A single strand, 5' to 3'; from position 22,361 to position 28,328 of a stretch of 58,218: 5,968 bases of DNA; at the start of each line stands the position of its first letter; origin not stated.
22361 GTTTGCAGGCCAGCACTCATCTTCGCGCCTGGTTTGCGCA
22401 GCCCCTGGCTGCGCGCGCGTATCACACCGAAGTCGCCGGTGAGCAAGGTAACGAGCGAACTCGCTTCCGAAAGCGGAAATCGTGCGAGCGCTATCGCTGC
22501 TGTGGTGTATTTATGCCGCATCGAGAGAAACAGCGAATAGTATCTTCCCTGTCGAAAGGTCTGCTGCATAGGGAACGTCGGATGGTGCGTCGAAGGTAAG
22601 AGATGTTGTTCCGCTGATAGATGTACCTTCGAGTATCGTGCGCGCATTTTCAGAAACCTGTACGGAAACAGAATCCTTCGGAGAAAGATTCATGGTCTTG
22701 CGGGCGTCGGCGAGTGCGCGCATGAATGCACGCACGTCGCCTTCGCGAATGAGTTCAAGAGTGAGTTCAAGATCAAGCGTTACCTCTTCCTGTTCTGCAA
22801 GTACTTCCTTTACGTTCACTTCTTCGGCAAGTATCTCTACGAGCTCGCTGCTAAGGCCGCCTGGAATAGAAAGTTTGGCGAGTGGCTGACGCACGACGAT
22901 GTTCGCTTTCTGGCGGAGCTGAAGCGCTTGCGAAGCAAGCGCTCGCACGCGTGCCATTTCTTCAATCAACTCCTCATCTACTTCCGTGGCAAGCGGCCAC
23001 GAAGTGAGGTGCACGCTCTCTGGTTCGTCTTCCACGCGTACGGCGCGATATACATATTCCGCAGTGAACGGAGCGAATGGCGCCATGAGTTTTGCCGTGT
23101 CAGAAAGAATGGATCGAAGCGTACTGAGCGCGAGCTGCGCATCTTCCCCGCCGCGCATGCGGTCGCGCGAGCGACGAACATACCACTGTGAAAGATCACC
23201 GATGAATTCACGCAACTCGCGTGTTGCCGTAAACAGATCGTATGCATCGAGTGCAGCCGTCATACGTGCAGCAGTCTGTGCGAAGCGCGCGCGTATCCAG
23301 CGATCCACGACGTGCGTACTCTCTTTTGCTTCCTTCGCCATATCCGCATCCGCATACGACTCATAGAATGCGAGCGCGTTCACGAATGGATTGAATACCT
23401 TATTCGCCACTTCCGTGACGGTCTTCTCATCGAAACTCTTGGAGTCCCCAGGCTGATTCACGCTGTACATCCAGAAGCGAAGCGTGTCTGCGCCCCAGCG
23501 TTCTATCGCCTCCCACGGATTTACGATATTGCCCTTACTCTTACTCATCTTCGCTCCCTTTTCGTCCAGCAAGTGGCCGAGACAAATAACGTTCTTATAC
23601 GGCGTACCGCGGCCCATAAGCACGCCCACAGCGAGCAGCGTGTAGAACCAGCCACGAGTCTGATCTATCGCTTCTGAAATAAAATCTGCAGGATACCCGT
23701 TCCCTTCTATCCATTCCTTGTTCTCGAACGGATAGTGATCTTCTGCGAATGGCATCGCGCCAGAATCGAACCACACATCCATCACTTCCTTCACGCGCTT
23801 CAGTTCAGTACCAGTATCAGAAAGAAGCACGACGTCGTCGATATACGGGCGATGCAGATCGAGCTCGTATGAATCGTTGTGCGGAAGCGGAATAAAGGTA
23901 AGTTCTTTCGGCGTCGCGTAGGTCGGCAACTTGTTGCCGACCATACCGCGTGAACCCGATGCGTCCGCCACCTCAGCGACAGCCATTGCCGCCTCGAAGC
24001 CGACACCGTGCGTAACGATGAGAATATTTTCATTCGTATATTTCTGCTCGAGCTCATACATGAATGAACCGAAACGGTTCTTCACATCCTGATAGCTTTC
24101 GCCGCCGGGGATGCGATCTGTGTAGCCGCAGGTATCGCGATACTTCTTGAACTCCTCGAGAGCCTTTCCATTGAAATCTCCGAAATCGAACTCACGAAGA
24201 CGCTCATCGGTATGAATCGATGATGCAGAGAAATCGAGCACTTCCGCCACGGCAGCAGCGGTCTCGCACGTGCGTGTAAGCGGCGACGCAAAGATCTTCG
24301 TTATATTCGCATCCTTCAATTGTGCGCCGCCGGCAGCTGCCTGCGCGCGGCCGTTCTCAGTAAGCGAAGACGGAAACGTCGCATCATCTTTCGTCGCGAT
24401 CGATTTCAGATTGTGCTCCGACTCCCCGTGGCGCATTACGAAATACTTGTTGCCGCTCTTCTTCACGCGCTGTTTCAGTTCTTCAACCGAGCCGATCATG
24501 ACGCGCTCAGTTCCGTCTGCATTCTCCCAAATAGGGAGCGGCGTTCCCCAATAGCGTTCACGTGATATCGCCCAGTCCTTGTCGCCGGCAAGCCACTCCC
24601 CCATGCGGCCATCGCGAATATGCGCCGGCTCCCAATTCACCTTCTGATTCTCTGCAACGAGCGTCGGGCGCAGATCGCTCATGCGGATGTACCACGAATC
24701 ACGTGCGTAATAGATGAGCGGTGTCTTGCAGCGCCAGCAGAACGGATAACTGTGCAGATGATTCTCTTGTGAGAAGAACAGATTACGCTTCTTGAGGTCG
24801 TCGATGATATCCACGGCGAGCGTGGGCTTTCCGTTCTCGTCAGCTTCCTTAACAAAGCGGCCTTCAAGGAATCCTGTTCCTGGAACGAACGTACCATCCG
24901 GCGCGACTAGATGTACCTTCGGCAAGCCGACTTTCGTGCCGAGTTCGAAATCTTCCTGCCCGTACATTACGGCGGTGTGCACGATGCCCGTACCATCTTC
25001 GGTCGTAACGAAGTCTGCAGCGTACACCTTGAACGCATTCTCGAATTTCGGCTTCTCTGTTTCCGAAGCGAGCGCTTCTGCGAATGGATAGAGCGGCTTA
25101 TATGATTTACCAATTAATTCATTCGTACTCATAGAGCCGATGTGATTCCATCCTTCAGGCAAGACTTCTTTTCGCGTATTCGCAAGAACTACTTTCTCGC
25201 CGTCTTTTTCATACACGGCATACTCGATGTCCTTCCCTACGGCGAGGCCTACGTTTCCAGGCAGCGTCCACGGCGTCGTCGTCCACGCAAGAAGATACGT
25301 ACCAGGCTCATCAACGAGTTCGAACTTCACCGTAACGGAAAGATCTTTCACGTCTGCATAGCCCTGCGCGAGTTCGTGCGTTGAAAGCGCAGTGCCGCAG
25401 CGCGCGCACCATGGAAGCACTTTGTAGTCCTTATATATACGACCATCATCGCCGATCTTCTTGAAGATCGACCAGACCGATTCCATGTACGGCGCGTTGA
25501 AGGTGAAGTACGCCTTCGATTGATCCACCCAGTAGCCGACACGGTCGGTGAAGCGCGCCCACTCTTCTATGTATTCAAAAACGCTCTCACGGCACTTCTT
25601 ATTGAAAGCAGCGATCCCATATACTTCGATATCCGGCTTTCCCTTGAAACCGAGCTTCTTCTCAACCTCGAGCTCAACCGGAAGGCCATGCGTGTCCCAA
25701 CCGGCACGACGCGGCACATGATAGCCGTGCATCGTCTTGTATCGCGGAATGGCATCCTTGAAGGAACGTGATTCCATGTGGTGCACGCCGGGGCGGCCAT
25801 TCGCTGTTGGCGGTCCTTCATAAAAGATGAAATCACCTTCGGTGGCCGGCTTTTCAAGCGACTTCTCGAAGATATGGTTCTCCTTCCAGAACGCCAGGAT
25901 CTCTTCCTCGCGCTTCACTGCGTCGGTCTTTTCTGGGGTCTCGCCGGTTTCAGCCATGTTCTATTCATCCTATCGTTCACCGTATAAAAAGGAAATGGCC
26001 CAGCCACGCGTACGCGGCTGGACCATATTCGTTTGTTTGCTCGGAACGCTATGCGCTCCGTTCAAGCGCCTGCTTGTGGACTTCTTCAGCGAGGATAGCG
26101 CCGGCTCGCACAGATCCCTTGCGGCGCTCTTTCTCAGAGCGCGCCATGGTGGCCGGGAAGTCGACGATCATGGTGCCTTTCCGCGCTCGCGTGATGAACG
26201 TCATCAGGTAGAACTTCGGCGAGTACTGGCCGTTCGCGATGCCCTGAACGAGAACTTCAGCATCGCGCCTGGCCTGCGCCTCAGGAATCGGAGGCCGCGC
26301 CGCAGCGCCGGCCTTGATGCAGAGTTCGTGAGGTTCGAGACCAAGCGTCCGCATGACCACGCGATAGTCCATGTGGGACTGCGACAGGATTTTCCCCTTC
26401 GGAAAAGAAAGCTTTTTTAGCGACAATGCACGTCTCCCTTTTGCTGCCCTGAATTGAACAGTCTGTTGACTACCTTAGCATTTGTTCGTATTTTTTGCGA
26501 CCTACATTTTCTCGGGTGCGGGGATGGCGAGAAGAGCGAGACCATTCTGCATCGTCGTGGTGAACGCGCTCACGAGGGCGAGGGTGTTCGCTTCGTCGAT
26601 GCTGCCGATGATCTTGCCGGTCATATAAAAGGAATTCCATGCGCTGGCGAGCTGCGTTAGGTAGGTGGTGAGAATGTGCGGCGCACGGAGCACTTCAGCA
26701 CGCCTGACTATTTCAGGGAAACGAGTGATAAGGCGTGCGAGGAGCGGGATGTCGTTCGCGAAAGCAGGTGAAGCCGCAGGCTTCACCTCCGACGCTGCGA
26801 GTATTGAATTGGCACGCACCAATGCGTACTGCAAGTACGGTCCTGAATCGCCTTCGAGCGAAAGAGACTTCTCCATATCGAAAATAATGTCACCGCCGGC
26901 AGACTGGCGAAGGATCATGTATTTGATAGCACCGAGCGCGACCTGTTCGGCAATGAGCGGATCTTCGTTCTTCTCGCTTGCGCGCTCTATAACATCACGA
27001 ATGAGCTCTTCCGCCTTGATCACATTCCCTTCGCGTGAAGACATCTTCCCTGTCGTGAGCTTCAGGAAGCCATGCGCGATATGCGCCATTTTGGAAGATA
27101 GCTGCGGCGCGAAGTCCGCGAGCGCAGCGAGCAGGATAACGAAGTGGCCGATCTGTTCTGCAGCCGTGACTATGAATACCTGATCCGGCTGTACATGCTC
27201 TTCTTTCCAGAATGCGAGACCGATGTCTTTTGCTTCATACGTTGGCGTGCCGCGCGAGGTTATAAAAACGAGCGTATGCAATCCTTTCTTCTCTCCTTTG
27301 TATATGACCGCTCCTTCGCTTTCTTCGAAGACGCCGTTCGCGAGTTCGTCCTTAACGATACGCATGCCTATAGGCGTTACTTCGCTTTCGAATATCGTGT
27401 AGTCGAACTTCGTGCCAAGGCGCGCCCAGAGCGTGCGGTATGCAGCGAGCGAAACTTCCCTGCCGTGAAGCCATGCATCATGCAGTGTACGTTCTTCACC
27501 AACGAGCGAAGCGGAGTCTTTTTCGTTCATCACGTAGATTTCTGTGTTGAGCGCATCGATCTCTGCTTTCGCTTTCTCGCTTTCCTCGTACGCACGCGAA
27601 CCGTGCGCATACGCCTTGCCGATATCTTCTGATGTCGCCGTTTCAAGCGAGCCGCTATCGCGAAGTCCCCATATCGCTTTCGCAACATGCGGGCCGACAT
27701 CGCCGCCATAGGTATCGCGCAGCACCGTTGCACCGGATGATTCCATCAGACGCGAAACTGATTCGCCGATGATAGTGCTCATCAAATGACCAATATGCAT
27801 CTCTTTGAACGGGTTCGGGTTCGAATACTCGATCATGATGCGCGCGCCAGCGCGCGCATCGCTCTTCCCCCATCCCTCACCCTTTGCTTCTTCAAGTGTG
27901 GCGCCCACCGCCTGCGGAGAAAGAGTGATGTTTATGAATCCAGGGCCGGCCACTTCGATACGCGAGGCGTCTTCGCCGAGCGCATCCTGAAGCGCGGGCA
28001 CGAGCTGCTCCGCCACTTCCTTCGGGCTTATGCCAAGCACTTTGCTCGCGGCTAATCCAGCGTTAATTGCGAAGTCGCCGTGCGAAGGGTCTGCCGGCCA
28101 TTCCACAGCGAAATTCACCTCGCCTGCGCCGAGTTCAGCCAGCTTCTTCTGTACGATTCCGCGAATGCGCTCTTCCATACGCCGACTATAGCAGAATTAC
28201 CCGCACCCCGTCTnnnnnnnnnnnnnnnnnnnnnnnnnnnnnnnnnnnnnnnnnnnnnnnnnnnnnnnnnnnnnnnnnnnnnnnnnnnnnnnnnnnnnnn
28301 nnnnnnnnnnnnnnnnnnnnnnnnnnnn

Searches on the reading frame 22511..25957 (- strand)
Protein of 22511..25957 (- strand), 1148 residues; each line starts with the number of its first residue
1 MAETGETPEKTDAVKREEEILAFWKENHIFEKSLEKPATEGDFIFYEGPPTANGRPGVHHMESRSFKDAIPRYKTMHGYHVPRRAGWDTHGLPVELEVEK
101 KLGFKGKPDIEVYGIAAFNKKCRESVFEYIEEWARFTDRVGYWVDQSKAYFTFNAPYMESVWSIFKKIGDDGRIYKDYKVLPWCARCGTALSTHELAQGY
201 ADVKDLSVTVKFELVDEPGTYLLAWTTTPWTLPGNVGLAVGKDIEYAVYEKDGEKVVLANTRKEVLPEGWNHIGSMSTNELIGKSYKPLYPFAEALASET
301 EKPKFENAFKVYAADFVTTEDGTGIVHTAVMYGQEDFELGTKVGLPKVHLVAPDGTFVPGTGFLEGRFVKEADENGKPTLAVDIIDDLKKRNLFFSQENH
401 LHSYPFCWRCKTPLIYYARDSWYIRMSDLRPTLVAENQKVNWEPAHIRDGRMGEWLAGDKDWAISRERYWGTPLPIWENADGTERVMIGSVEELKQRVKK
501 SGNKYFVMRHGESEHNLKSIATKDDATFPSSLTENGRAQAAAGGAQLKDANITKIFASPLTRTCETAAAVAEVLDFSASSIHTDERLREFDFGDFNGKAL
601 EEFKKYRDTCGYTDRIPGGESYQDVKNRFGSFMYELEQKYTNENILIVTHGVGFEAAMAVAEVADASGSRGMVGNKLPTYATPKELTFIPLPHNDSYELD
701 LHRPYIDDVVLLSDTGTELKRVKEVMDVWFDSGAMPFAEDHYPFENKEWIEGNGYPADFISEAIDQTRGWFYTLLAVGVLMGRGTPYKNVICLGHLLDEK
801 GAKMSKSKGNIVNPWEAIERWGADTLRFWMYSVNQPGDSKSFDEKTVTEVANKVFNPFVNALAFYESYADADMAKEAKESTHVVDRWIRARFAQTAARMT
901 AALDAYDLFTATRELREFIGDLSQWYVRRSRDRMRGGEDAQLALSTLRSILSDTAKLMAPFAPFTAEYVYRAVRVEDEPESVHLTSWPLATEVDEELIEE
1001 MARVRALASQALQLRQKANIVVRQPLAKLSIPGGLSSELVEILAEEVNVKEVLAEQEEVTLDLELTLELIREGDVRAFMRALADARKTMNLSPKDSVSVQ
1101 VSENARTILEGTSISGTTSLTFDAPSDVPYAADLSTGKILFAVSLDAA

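Call 64: search_protein_families(library=pfam, proteins=[window:22511-25957:-], max_evalue=0.00001)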
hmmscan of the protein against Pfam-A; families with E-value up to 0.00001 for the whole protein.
window:22511-25957:- (1148 aa): 4 families
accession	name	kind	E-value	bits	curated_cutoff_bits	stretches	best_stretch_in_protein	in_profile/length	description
PF00133.28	tRNA-synt_1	-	4.2e-116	388.5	22.7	2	20-506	2-276/414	tRNA synthetases class I (I, L, M and V)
PF00300.27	His_Phos_1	-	3.5e-34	118.6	21.7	1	506-662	2-159/194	Histidine phosphatase superfamily (branch 1)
PF08264.19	Anticodon_1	-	2.1e-28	99.5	25.1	1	885-1026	1-144/148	Anticodon-binding domain of tRNA ligase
PF09334.17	tRNA-synt_1g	-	7.8e-17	61.5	20.1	1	770-856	294-381/391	tRNA synthetases class I (M)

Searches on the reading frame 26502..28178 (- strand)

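Call 64: search_protein_families(library=pfam, proteins=[window:26502-28178:-], max_evalue=0.00001)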
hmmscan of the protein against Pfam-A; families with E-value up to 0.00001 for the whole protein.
window:26502-28178:- (558 aa): 3 families
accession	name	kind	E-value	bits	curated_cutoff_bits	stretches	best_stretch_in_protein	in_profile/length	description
PF00750.26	tRNA-synt_1d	-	5.7e-33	114.8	23.3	1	108-434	16-348/349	tRNA synthetases class I (R), catalytic domain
PF05746.21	DALR_1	-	1e-20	74.4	22.3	1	449-558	1-117/117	DALR anticodon binding domain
PF03485.21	Arg_tRNA_synt_N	-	7.6e-18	65.3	21.5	1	4-86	2-85/85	Arginyl tRNA synthetase N terminal domain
